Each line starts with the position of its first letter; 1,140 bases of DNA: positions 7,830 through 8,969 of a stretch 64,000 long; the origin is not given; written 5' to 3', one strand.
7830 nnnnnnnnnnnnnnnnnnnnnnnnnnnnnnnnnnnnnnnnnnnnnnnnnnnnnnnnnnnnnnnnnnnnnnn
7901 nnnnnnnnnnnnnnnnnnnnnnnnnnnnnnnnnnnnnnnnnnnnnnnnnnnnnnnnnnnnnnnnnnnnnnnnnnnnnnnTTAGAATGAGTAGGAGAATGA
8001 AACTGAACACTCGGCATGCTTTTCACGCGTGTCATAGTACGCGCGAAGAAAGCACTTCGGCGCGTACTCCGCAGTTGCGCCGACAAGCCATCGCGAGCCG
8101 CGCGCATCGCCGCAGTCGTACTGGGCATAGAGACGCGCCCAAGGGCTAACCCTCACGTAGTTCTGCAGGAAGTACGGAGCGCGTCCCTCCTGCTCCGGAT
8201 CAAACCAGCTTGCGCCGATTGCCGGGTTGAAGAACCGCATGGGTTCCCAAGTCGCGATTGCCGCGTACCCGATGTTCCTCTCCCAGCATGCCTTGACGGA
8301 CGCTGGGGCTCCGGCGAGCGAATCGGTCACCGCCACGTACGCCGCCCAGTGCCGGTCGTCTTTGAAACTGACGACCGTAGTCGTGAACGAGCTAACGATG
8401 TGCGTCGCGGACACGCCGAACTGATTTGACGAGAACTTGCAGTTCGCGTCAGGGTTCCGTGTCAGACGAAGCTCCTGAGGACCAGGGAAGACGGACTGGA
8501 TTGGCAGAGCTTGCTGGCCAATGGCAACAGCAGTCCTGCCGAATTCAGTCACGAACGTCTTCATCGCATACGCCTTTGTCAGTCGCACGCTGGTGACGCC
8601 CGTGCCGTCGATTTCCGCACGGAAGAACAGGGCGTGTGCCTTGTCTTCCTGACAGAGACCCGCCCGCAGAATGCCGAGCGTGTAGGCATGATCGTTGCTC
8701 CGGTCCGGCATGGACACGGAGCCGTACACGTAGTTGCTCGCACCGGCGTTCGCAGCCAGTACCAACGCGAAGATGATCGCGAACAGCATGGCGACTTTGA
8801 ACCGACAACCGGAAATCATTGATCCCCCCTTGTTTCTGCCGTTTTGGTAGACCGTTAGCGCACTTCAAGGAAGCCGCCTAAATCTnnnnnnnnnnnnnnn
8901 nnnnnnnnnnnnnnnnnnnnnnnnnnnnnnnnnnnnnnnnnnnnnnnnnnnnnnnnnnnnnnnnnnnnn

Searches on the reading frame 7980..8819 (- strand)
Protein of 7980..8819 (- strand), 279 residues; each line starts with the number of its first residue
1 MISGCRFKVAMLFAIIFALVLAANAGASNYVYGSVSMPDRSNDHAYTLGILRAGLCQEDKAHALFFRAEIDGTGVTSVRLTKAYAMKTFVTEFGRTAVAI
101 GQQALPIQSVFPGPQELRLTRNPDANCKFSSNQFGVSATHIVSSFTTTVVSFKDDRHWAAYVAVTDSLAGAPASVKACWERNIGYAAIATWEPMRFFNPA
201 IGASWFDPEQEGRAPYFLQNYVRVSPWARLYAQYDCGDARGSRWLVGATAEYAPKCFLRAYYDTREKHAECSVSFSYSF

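Call 14: search_protein_families(library=pfam, proteins=[window:7980-8819:-], max_evalue=0.1)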
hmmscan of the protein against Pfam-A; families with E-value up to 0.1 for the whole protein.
window:7980-8819:- (279 aa): 0 families

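Call 43: search_protein_families(library=ncbifam, proteins=[window:7980-8819:-], max_evalue=0.01)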
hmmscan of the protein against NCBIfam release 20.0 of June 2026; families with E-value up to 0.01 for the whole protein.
window:7980-8819:- (279 aa): 0 families

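Call 44: search_protein_families(library=padloc, proteins=[window:7980-8819:-], max_evalue=0.01)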
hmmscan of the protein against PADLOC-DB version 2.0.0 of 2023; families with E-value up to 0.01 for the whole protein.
window:7980-8819:- (279 aa): 0 families

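Call 88: search_solved_structures(query=window:7980-8819:-, max_evalue=1)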
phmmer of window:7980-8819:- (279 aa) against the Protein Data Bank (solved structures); distinct sequences matched with E-value up to 1: 0.
